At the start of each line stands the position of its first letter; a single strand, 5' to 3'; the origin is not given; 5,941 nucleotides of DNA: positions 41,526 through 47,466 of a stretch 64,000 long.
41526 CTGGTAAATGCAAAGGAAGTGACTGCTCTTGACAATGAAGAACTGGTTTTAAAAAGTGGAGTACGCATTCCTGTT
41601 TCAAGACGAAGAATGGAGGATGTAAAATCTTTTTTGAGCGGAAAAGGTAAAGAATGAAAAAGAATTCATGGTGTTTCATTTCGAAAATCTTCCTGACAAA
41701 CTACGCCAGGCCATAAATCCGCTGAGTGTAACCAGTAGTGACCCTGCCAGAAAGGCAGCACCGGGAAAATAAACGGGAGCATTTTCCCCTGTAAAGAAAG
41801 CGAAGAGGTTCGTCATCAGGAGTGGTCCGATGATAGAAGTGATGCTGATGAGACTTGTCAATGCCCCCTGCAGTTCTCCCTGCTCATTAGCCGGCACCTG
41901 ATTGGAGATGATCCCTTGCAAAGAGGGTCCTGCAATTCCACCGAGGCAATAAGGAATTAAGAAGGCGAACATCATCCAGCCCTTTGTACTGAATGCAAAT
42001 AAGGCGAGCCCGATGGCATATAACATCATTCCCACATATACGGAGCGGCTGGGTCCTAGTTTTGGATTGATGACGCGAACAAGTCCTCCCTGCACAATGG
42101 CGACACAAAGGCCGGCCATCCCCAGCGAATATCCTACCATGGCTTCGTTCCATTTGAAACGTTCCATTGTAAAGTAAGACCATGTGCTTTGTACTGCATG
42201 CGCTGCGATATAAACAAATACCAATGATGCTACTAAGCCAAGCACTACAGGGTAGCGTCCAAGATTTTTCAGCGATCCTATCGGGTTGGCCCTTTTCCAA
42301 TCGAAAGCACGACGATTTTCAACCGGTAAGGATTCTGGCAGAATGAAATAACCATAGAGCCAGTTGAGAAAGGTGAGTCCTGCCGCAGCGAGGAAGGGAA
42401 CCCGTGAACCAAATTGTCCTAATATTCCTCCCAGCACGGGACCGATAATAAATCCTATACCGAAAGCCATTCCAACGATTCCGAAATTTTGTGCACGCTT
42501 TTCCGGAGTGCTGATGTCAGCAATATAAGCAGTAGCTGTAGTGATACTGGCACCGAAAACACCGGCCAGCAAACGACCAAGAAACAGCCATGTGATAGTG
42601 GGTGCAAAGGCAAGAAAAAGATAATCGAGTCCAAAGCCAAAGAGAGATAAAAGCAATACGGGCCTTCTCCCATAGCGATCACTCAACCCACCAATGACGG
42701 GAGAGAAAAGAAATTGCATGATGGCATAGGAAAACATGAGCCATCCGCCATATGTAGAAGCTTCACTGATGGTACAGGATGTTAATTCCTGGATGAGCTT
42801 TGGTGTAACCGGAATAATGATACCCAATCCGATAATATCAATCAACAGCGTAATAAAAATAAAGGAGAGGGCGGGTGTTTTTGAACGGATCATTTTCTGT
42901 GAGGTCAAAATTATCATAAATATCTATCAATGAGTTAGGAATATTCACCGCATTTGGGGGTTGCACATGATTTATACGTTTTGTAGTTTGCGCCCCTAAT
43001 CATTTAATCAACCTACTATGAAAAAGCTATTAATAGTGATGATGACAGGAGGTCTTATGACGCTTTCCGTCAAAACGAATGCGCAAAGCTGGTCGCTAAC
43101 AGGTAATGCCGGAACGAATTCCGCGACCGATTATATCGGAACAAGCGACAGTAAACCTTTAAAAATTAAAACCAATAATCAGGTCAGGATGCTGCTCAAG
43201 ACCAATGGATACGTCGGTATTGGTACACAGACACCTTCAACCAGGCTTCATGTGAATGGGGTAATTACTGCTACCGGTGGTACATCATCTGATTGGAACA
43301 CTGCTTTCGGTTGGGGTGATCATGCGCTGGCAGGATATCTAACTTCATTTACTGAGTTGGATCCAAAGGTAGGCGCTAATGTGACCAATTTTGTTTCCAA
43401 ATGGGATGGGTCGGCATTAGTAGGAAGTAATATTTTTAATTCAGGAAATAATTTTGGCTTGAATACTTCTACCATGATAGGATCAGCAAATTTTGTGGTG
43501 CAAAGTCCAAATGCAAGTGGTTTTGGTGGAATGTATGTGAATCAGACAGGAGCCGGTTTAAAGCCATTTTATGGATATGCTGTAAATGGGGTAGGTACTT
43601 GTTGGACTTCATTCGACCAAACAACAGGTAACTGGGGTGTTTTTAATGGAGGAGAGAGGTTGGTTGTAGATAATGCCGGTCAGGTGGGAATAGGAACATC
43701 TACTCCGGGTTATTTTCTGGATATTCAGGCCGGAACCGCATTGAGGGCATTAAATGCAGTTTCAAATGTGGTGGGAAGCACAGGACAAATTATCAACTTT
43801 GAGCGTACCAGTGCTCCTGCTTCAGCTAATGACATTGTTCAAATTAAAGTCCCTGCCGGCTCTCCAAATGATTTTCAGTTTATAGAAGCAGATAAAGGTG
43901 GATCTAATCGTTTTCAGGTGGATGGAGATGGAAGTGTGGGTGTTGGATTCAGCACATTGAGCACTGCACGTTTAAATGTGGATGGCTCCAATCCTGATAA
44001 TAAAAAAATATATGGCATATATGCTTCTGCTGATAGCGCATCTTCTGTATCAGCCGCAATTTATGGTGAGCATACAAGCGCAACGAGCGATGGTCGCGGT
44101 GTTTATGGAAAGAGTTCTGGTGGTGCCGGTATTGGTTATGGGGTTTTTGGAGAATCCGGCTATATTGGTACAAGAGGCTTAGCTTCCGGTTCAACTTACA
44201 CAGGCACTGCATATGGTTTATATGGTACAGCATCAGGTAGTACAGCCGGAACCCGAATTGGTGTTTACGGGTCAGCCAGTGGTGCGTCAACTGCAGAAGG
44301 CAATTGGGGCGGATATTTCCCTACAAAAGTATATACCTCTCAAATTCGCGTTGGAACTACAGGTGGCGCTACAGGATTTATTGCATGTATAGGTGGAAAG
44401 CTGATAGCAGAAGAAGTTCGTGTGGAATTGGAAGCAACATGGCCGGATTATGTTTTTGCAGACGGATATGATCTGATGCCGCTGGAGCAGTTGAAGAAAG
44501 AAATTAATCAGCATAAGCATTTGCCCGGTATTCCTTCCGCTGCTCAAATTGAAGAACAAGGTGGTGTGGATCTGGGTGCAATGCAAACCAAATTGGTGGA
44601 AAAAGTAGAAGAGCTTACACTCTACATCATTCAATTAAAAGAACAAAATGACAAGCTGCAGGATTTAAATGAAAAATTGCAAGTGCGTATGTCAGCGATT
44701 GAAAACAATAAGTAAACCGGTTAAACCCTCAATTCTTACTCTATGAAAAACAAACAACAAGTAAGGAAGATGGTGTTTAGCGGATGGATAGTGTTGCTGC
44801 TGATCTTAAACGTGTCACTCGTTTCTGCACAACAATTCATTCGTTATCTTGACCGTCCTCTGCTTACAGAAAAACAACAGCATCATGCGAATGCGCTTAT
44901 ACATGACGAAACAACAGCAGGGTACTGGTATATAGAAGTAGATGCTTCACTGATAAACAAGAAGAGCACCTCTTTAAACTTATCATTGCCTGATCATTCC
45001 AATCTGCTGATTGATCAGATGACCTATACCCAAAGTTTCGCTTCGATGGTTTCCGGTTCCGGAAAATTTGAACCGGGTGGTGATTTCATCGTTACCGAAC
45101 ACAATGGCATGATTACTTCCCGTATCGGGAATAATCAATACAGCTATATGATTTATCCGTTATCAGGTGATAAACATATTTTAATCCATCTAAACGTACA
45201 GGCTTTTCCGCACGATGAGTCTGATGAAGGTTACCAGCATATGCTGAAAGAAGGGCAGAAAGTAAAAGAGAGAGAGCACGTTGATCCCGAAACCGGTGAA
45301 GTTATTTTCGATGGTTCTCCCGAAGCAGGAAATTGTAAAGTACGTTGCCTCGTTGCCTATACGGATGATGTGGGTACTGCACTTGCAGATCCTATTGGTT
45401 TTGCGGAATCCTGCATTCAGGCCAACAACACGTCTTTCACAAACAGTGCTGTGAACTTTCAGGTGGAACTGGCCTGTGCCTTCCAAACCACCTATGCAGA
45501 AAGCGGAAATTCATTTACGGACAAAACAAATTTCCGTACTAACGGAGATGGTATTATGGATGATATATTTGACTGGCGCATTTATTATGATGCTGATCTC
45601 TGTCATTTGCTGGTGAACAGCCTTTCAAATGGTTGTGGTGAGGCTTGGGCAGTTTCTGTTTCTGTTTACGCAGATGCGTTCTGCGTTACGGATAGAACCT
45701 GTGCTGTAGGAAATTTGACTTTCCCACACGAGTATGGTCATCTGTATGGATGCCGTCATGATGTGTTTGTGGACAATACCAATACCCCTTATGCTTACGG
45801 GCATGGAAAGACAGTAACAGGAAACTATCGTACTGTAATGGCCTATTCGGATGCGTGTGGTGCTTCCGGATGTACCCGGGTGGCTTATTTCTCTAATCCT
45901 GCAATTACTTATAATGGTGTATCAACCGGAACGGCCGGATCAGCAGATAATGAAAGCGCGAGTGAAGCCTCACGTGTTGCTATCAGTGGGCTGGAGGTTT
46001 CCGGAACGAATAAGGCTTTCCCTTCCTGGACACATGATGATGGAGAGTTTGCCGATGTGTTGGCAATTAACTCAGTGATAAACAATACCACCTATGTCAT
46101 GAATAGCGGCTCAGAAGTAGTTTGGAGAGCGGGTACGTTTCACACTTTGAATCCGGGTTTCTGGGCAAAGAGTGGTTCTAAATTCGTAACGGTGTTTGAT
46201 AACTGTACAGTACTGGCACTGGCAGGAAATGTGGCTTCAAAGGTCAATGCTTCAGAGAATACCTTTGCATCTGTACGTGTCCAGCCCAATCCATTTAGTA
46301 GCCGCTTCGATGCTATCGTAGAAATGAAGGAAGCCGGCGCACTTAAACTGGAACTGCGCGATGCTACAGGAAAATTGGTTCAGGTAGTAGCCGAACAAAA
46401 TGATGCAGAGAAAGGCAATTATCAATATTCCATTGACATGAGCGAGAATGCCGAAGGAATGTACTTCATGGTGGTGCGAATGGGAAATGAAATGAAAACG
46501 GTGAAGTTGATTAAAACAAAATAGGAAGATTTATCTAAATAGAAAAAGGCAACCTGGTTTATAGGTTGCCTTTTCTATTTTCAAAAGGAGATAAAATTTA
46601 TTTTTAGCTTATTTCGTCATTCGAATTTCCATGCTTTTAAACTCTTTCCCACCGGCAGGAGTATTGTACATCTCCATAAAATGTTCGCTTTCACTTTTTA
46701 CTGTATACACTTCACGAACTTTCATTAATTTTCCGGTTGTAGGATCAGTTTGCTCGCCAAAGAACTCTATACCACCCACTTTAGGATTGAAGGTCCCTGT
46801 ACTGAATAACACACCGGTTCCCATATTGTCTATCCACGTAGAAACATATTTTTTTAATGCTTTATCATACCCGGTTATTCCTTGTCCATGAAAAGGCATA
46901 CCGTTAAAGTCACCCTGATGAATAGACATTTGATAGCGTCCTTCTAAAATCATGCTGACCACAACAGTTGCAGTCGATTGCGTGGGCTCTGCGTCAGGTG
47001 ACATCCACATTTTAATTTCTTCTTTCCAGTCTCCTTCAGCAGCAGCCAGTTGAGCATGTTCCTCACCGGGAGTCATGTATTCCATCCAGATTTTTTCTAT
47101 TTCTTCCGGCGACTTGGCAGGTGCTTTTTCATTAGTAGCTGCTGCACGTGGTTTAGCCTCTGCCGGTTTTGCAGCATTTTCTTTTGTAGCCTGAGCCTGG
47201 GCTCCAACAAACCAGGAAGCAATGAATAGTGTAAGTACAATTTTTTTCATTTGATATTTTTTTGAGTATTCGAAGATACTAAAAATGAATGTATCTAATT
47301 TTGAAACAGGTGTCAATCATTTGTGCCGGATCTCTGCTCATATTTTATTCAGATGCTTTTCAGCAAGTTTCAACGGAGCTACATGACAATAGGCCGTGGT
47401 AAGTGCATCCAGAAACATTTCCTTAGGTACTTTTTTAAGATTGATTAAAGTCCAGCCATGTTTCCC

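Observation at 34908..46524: Two paralogous 'tail-fibre-like protein -> T9SS zinc protease' cassettes mirrored around a LytS/LytTR system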

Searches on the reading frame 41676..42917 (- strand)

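Call 3: search_protein_families(library=pfam, proteins=[window:41676-42917:-], max_evalue=0.01)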
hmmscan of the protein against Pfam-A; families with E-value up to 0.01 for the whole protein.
window:41676-42917:- (413 aa): 3 families
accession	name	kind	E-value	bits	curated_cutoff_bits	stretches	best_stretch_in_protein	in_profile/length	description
PF07690.21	MFS_1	-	1.6e-53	182.3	33.4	2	20-365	1-347/347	Major Facilitator Superfamily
PF00083.30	Sugar_tr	-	1.3e-09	37.9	22.3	1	52-196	36-194/452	Sugar (and other) transporter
PF06779.20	MFS_4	-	2.3e-05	24.3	26.3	1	13-181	188-356/364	Uncharacterised MFS-type transporter YbfB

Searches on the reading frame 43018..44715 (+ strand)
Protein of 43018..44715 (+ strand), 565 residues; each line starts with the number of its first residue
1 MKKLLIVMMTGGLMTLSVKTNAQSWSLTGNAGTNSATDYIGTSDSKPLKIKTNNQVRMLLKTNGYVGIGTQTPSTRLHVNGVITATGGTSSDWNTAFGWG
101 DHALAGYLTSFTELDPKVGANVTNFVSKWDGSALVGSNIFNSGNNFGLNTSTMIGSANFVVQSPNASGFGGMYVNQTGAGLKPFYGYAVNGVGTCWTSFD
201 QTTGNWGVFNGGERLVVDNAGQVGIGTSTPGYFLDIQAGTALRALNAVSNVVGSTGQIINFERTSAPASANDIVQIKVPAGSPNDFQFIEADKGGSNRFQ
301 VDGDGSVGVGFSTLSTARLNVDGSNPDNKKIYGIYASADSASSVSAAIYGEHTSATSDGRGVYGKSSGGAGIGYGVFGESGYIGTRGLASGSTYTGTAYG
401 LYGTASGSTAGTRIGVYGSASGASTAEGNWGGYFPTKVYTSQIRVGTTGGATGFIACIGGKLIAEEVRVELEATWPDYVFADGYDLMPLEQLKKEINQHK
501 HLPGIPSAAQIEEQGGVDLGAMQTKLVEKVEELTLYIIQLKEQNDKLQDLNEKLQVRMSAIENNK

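Call 3: search_protein_families(library=pfam, proteins=[window:43018-44715:+], max_evalue=0.01)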
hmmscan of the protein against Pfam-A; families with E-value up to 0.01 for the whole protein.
window:43018-44715:+ (565 aa): 0 families

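Call 6: search_protein_families(library=ncbifam, proteins=[window:43018-44715:+], max_evalue=1)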
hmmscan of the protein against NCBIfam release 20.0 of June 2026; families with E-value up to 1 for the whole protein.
window:43018-44715:+ (565 aa): 0 families

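Call 7: search_protein_families(library=phrogs, proteins=[window:43018-44715:+], max_evalue=1)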
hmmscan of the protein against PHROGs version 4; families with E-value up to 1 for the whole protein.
window:43018-44715:+ (565 aa): 3 families
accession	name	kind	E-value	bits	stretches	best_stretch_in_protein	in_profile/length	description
phrog_9942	-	tail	1.3e-05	24.4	2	47-92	1096-1139/1178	tail fiber protein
phrog_9563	-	unknown function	0.0093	17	0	218-256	13-51/85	-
phrog_13535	-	unknown function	0.099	13.6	0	217-257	12-52/147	-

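Call 10: search_solved_structures(query=window:43018-44715:+, max_evalue=1, show_alignments=2)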
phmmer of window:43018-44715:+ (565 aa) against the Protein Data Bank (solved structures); distinct sequences matched with E-value up to 1: 2.
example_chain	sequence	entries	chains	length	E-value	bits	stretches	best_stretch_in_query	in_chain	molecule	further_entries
8ojn_C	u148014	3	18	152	6.5e-05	25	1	41-82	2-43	Cell wall surface anchor family protein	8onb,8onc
1b9r_A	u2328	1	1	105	0.74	11.6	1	441-481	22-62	PROTEIN (TERPREDOXIN)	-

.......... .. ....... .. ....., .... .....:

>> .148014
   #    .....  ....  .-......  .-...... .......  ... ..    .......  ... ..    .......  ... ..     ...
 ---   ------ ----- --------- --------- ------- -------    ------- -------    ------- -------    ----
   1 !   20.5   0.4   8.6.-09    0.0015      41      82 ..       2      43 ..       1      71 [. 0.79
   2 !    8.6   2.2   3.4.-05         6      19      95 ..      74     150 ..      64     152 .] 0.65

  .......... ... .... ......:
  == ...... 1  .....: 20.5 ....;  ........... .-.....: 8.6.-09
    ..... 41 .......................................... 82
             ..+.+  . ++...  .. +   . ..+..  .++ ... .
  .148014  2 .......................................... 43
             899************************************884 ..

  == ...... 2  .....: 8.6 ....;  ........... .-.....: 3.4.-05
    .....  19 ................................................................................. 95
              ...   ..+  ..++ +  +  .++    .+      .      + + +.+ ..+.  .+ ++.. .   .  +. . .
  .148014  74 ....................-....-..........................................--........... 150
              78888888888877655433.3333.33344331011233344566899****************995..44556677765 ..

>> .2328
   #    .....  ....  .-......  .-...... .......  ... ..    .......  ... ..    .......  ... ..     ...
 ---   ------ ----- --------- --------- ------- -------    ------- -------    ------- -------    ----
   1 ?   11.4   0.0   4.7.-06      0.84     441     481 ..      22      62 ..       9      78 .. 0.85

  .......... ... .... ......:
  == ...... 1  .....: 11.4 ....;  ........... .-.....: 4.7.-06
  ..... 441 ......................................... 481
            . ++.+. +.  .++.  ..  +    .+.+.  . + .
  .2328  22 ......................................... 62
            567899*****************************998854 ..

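Call 17: find_homologous_proteins(query=window:43018-44715:+, region=440-565, max_evalue=0.001)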
Query window:43018-44715:+, residues 440-565 (126 aa): 2096 proteins with E <= 0.001 among 2466 candidates; the best 120 are listed.
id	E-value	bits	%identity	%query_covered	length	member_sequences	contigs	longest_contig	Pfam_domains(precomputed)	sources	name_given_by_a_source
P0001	2.5e-71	255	96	100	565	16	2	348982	-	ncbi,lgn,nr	ncbi:MAG: hypothetical protein IPN36_05300 [Bacteroidetes bacterium]|nr:hypothetical protein [Bacter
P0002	8.8e-71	254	95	100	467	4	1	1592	-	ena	-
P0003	1.4e-69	250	94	100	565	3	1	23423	-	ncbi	-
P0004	1.2e-68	247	92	100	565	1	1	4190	-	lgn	-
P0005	1.5e-68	246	92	100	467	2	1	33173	-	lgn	-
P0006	1.6e-68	246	94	100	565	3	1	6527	-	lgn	-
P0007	1.9e-68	246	92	100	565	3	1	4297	-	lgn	-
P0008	3.0e-67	242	91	99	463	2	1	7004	-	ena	-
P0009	7.5e-67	241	92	100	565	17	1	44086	-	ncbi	-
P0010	1.8e-66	240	91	100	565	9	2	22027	-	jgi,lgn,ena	-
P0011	2.6e-65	236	90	100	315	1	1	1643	-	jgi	jgi:hypothetical protein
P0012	4.9e-65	235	90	100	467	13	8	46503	-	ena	-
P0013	1.8e-64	233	87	100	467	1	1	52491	-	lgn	-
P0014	2.8e-63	229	87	100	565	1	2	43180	-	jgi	jgi:hypothetical protein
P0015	3.0e-63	229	88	100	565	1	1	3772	-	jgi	jgi:hypothetical protein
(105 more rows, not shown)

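Call 37: predict_structure(alignment_id=A3)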
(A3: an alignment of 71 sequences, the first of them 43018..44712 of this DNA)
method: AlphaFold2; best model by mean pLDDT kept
length: 565 residues; sequences in the alignment: 71
mean_pLDDT: 62.3   pTM: 0.36
mean pLDDT of the five models: 62.3, 59.7, 59.6, 59.1, 55.2
residues with pLDDT >= 90: 13; 70-90: 175; 50-70: 230; < 50: 147
segments of 3 or more residues with pLDDT < 50: 1-4, 16-28, 87-110, 249-252, 254-258, 278-288, 290-294, 335-354, 356-361, 363-369, 432-444, 446-455
pLDDT, mean of each block of 10 residues (from residue 1): 50 48 44 67 85 89 90 87 56 42 42 53 67 69 65 55 54 53 55 69 81 85 86 75 53 47 50 51 44 52 60 56 53 42 38 44 47 55 60 62 69 63 52 43 41 47 54 68 83 86 83 75 81 86 87 85 70
secondary structure, 60 per line:
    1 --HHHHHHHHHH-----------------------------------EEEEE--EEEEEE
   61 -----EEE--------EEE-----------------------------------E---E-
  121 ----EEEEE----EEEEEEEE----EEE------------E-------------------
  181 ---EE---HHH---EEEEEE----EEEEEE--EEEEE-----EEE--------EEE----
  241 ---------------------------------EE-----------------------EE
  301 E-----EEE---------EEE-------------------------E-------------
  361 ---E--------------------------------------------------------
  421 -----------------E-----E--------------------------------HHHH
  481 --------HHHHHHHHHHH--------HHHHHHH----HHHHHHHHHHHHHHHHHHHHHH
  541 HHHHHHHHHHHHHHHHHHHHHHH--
elements in order: H3-12 E48-52 E55-60 E66-68 E77-79 E125-129 E134-141 E146-148 E195-200 E205-210 E213-217 E223-225 E234-236 E299-301 E307-309 E319-321 H477-480 H489-499 H508-514 H519-563

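Call 70: fold_search(model_id=the predicted structure, library=pdb)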
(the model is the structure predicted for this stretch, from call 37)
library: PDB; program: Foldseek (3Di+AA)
matches with E <= 10: 62; with E <= 0.001: 5
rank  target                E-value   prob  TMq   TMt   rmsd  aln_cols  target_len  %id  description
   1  8onc_A                2.2e-04  0.98  0.09  0.24  19.1       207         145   21  Structure of the C-terminal beta helix domain of the Bdellovibrio bacteriovorus Bd3182 fibre (released 2023-10-25)
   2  8onc_B                4.8e-04  0.91  0.08  0.22  19.2       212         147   20  Structure of the C-terminal beta helix domain of the Bdellovibrio bacteriovorus Bd3182 fibre (released 2023-10-25)
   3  8ond_A                7.7e-04  0.99  0.09  0.15  25.7       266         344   14  Structure of the C-terminal domains of the Bdellovibrio bacteriovorus Bd2133 fibre (released 2023-10-25)
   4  8oml_A                8.7e-04  0.93  0.09  0.15  21.1       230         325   21  Crystal structure of Bdellovibrio bacteriovorus Bd1334 C-terminal domains (released 2023-10-25)
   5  8oml_C                9.8e-04  0.96  0.10  0.16  20.7       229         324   20  Crystal structure of Bdellovibrio bacteriovorus Bd1334 C-terminal domains (released 2023-10-25)
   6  8ond_B                2.0e-03  0.95  0.11  0.16  14.2       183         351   20  Structure of the C-terminal domains of the Bdellovibrio bacteriovorus Bd2133 fibre (released 2023-10-25)
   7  8oml_B                2.0e-03  0.93  0.10  0.16  21.1       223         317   21  Crystal structure of Bdellovibrio bacteriovorus Bd1334 C-terminal domains (released 2023-10-25)
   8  8ojn_A                1.1e-02  0.77  0.10  0.30  12.2       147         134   14  Structure of the C-terminal beta helix domain of the Bdellovibrio bacteriovorus Bd3182 fibre (released 2023-10-25)
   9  8onb_F                2.6e-02  0.99  0.14  0.48   7.8       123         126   18  Structure of the C-terminal beta helix domain of the Bdellovibrio bacteriovorus Bd3182 fibre (released 2023-10-25)
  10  8onb_B                2.7e-02  0.99  0.14  0.48   7.8       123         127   17  Structure of the C-terminal beta helix domain of the Bdellovibrio bacteriovorus Bd3182 fibre (released 2023-10-25)
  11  8onf_A                7.0e-02  0.69  0.10  0.19  10.7       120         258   19  Crystal structure of Bdellovibrio bacteriovorus Bd2439 fibre C-terminal domains with ethylene glycol (released 2023-10-25)
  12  8onb_A                8.4e-02  0.94  0.12  0.45   8.1       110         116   18  Structure of the C-terminal beta helix domain of the Bdellovibrio bacteriovorus Bd3182 fibre (released 2023-10-25)
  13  8onf_B                8.9e-02  0.44  0.09  0.17  13.5       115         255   23  Crystal structure of Bdellovibrio bacteriovorus Bd2439 fibre C-terminal domains with ethylene glycol (released 2023-10-25)
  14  8ol4_A                1.4e-01  0.23  0.09  0.18  16.7       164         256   22  Structure of the C-terminal domains of the Bdellovibrio bacteriovorus Bd2439 fibre in complex with GlcNAc (released 2023-10-25)
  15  8on4                  3.1e-01  0.99  0.06  0.16   2.2        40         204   32  Structure of the C-terminal domains of the Bdellovibrio bacteriovorus Bd1334 fibre (released 2023-10-25)
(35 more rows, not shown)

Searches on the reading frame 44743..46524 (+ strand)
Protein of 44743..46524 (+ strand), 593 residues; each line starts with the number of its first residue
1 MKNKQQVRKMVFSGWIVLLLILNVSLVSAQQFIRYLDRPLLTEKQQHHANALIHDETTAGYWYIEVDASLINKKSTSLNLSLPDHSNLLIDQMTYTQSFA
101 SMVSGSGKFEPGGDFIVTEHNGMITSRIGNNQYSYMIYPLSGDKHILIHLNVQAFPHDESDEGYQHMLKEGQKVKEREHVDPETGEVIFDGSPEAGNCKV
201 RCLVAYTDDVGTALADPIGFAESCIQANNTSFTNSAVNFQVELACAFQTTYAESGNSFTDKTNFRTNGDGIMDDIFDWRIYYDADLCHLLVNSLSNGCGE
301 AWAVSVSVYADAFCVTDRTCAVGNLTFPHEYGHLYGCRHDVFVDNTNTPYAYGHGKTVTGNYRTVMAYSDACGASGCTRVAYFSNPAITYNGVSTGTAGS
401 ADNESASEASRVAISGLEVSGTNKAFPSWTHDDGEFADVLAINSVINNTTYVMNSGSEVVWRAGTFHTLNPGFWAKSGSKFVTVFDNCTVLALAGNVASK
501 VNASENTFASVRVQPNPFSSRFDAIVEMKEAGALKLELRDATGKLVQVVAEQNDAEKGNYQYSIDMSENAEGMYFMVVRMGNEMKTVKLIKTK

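Call 3: search_protein_families(library=pfam, proteins=[window:44743-46524:+], max_evalue=0.01)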
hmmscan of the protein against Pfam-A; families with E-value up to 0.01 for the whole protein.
window:44743-46524:+ (593 aa): 5 families
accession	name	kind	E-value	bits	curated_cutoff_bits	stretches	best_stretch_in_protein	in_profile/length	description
PF13688.12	Reprolysin_5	-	8e-13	49.5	27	1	226-371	35-189/196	Metallo-peptidase family M12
PF18962.6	Por_Secre_tail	-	1.7e-08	35.1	27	1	515-590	3-74/75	Secretion system C-terminal sorting domain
PF13582.12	Reprolysin_3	-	9.3e-08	33.1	22.4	1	223-340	6-123/123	Metallo-peptidase family M12B Reprolysin-like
PF13583.11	Reprolysin_4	-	8.5e-06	26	22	1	230-394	38-195/203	Metallo-peptidase family M12B Reprolysin-like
PF13574.12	Reprolysin_2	-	0.00087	19.7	27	1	326-375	128-179/195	Metallo-peptidase family M12B Reprolysin-like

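Call 6: search_protein_families(library=ncbifam, proteins=[window:44743-46524:+], max_evalue=1)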
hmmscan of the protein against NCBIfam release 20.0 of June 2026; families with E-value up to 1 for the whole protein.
window:44743-46524:+ (593 aa): 3 families
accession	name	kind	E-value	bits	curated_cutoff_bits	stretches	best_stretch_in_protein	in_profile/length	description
NF052434.1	Mep72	equivalog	1.7e-13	50.1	645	1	203-402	5-212/573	biofilm-associated metzincin protease Mep72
TIGR04183.1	Por_Secre_tail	domain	4e-09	36.3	23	1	515-591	3-71/72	T9SS type A sorting domain-containing protein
NF045639.1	GCX_COOH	domain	6.2e-06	25.9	26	1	447-489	8-49/49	3-coathanger stack domain-containing protein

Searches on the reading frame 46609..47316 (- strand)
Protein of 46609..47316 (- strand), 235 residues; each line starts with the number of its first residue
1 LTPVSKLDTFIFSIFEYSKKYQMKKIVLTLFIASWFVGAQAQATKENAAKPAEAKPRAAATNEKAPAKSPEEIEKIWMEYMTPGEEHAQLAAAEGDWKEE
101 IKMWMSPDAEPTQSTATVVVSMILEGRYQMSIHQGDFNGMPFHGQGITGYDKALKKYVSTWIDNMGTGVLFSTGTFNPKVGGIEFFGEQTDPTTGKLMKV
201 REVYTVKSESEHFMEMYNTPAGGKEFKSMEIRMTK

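Call 3: search_protein_families(library=pfam, proteins=[window:46609-47316:-], max_evalue=0.01)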
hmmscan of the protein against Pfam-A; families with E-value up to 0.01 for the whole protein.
window:46609-47316:- (235 aa): 2 families
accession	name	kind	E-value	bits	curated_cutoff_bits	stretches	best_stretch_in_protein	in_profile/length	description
PF07617.17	DUF1579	-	2.7e-42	144.7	25.2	1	82-234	1-154/155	Protein of unknown function (DUF1579)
PF24091.1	DUF7376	-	0.00014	22.1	27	1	16-106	36-125/219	Family of unknown function (DUF7376)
